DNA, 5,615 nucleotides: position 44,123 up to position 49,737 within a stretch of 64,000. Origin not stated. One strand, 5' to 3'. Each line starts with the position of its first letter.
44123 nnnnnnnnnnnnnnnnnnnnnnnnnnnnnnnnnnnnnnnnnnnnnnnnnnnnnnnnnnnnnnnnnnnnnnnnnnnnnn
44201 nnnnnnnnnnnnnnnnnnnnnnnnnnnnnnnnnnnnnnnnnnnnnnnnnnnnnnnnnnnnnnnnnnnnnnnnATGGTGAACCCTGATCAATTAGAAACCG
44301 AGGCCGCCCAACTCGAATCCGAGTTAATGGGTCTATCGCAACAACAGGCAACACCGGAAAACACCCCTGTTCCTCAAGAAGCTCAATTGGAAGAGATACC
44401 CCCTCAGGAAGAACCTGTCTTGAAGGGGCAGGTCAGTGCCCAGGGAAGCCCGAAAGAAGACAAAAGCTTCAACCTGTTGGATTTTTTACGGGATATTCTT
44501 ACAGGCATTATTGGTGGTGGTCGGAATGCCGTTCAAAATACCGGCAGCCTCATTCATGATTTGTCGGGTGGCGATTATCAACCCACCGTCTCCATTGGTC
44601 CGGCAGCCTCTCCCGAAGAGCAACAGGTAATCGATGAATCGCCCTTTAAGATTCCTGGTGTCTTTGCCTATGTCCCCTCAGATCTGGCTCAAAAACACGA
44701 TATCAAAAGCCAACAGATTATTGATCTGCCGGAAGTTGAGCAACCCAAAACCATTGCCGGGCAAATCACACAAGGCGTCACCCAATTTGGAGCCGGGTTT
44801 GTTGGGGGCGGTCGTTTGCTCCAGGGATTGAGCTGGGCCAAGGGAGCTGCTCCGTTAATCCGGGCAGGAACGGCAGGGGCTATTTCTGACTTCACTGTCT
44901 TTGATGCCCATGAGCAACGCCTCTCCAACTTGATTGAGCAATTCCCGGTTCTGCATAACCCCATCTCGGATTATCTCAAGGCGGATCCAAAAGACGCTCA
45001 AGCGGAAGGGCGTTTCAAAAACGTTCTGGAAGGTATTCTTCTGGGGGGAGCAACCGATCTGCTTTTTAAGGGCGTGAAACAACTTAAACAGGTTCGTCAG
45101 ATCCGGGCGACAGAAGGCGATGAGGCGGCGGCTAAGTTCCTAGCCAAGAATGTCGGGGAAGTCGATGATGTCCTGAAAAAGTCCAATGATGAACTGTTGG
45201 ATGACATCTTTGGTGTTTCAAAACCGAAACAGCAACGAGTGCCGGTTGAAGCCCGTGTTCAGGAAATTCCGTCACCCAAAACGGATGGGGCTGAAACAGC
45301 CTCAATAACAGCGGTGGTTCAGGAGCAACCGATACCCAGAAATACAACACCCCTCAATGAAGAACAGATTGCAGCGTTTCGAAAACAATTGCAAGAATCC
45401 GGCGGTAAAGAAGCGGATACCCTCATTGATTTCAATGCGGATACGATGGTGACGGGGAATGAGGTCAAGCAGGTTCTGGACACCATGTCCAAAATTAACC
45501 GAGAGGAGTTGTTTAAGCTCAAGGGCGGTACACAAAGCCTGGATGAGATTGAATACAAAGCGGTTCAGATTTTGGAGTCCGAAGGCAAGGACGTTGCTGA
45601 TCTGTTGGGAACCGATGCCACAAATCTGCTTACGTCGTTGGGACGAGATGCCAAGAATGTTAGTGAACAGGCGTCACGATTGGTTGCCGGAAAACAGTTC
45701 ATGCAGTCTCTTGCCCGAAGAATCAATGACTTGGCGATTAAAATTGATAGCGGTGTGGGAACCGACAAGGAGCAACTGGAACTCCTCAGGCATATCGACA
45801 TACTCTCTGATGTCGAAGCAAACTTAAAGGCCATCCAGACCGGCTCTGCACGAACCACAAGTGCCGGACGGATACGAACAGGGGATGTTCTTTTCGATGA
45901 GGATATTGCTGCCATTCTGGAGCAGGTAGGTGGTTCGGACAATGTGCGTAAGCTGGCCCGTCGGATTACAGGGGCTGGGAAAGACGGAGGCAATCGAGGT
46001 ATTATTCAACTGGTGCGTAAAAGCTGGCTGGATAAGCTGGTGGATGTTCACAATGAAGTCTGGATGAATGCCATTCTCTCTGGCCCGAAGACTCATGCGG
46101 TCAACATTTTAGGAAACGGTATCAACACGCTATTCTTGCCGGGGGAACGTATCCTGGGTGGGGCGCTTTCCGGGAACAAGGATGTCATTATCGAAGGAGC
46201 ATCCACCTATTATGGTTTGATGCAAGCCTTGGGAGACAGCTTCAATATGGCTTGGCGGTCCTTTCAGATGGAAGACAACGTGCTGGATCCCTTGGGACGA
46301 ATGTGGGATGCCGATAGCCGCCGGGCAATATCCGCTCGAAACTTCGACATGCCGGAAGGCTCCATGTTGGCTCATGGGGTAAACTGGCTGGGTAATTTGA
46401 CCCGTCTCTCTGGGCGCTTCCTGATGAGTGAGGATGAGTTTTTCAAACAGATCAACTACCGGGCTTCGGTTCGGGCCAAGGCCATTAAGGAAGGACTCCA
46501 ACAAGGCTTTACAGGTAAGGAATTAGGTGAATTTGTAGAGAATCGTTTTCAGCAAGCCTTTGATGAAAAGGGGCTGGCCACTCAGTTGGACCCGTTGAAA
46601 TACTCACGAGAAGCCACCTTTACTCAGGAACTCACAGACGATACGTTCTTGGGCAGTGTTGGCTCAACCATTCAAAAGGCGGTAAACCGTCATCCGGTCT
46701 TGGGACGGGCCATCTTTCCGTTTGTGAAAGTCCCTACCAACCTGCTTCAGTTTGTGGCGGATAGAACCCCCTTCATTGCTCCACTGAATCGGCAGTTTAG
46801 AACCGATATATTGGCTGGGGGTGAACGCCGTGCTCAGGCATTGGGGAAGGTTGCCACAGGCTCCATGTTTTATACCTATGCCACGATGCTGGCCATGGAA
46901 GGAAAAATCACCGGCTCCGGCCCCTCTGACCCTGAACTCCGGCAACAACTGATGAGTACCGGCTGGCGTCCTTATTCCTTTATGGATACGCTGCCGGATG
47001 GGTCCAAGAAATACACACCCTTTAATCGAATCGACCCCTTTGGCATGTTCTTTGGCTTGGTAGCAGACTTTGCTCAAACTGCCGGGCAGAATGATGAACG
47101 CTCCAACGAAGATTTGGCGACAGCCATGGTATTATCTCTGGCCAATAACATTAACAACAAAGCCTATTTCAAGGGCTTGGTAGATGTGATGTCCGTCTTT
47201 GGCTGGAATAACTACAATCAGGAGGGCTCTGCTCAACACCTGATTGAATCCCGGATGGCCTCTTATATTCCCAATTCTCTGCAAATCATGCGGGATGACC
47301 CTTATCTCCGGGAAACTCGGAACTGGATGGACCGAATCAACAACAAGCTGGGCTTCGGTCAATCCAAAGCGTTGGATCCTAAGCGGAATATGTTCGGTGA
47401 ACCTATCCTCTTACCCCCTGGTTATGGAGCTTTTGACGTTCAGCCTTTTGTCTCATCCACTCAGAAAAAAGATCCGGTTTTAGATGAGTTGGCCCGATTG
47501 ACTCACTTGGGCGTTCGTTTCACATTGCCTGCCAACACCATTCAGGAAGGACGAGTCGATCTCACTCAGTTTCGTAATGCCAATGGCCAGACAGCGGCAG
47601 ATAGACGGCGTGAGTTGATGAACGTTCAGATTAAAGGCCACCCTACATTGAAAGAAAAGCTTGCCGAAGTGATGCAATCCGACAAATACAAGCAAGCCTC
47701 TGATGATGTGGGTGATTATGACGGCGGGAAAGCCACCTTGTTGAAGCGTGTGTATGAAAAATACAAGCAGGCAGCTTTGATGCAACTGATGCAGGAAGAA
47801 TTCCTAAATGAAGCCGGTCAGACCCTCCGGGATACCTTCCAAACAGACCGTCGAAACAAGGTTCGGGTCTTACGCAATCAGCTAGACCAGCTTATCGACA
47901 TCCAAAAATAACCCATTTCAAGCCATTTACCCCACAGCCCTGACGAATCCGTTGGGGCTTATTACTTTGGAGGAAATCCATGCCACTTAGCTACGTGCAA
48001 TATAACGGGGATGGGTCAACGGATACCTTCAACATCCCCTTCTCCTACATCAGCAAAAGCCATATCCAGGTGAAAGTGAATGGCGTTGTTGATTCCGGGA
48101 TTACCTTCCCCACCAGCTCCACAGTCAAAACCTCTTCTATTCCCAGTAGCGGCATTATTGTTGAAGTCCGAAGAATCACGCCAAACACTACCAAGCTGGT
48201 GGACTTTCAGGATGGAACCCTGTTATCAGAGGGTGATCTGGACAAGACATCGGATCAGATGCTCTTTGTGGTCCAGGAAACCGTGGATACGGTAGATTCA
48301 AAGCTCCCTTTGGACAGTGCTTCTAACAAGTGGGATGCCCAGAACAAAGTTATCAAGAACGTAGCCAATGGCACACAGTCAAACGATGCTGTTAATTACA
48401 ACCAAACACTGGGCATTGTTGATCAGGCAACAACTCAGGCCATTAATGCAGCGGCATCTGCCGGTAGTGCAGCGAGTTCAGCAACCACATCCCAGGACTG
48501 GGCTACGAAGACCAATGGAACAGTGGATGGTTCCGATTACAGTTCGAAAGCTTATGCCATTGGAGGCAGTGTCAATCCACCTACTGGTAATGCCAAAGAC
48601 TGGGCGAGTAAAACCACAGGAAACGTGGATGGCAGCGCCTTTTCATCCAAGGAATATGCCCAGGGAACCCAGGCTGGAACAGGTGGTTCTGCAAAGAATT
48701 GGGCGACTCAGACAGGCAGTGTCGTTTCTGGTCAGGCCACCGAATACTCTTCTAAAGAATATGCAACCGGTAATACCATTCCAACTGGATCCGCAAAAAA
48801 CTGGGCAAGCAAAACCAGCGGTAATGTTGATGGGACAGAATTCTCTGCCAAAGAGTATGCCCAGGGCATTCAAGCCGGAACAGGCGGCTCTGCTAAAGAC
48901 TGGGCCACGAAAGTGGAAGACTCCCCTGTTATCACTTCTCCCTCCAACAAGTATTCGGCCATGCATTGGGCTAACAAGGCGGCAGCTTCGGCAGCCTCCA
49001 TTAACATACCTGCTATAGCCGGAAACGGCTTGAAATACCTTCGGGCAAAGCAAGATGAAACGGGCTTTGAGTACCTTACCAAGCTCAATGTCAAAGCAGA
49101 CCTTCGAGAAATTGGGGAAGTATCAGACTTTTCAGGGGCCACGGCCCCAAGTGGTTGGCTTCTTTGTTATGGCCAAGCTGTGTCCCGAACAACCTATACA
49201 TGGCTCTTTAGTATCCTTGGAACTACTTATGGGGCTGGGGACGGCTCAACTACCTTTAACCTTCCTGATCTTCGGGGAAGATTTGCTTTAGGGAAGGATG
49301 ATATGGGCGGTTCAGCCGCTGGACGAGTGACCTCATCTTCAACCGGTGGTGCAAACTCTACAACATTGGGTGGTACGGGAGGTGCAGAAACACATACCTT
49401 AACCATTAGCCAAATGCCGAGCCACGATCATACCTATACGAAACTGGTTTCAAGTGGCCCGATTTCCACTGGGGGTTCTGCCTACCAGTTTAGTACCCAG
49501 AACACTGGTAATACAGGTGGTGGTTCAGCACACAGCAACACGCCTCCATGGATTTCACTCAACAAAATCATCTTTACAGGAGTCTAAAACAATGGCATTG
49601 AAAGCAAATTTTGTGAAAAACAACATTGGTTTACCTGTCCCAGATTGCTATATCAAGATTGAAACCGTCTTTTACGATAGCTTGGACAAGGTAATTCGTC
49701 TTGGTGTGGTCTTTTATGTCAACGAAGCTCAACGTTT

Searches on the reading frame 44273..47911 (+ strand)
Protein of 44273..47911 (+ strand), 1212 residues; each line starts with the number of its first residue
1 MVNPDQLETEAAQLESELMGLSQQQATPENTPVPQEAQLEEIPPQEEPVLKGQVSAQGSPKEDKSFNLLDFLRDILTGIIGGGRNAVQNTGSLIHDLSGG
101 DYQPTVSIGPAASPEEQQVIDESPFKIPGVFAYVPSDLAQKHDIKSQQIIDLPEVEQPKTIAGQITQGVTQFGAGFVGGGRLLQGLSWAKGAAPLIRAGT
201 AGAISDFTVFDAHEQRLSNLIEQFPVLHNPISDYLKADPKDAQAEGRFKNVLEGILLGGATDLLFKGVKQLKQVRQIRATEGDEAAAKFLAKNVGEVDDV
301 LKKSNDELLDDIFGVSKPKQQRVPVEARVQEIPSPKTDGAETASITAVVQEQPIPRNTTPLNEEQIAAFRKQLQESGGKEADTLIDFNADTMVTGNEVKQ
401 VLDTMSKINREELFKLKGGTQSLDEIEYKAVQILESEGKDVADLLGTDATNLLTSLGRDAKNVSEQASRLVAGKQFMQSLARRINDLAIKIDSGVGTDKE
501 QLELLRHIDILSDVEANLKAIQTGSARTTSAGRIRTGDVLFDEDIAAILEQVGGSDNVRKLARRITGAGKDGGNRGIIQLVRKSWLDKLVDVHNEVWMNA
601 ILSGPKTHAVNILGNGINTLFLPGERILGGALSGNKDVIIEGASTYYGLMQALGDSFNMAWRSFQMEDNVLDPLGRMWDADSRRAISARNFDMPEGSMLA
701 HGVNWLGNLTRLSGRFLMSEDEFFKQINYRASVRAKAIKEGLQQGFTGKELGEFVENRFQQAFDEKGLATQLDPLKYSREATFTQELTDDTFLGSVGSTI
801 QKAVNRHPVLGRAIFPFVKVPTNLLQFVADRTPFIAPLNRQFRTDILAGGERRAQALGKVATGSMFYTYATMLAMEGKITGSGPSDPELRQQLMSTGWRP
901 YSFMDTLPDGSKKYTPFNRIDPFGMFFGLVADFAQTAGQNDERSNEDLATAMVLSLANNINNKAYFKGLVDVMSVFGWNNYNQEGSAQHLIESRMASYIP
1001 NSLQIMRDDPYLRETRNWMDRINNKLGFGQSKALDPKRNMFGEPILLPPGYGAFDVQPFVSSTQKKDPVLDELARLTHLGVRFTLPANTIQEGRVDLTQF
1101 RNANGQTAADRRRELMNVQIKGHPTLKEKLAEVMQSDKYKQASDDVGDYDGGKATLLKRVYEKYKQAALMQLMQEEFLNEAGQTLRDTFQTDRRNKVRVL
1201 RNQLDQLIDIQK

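Call 82: search_protein_families(library=phrogs, proteins=[window:44273-47911:+], max_evalue=0.00001)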
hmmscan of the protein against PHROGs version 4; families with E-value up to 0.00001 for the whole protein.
window:44273-47911:+ (1212 aa): 1 family
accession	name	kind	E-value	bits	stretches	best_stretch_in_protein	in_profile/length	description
phrog_6651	-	head and packaging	1.2e-60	206.6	2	595-1028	728-1190/1375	internal virion protein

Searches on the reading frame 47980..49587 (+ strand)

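Call 82: search_protein_families(library=phrogs, proteins=[window:47980-49587:+], max_evalue=0.00001)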
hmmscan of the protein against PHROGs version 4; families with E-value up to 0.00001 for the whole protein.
window:47980-49587:+ (535 aa): 28 families (the best 25 are shown)
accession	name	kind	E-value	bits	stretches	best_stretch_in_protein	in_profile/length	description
phrog_8763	-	tail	3.2e-33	115.9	1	204-534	410-749/1024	tail protein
phrog_6256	-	tail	4.6e-32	112.9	1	4-512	7-387/686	tail fiber protein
phrog_9116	-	tail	3e-31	109.7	1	379-534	62-212/455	tail protein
phrog_26630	-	tail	3.9e-30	105.9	1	1-340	1-330/506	tail fiber protein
phrog_2710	-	tail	4.9e-26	92.3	1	1-162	8-179/781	tail fiber protein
phrog_13481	-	tail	2.8e-22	80.4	1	2-341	19-370/596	tail fiber protein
phrog_19618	-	tail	1.4e-21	77.9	1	376-487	136-246/387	tail collar protein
phrog_25747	-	tail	4.6e-20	72.2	1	345-517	647-824/901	tail fiber protein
phrog_523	-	tail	1.1e-19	71.7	1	74-511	242-619/673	tail collar fiber protein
phrog_1858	-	tail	1.4e-19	70.6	1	266-522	111-282/1018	tail fiber protein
phrog_21412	-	tail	2.3e-18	66.4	1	4-166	268-427/1452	tail fiber protein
phrog_13173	-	tail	2.9e-17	63.5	1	4-513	9-501/674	tail fiber protein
phrog_13980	-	tail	3.2e-17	63.6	1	7-514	10-470/756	tail fiber protein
phrog_9502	-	tail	1.3e-16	61.5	1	6-260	9-267/647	tail fiber protein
phrog_38759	-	unknown function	3.2e-16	60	1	378-503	755-885/920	-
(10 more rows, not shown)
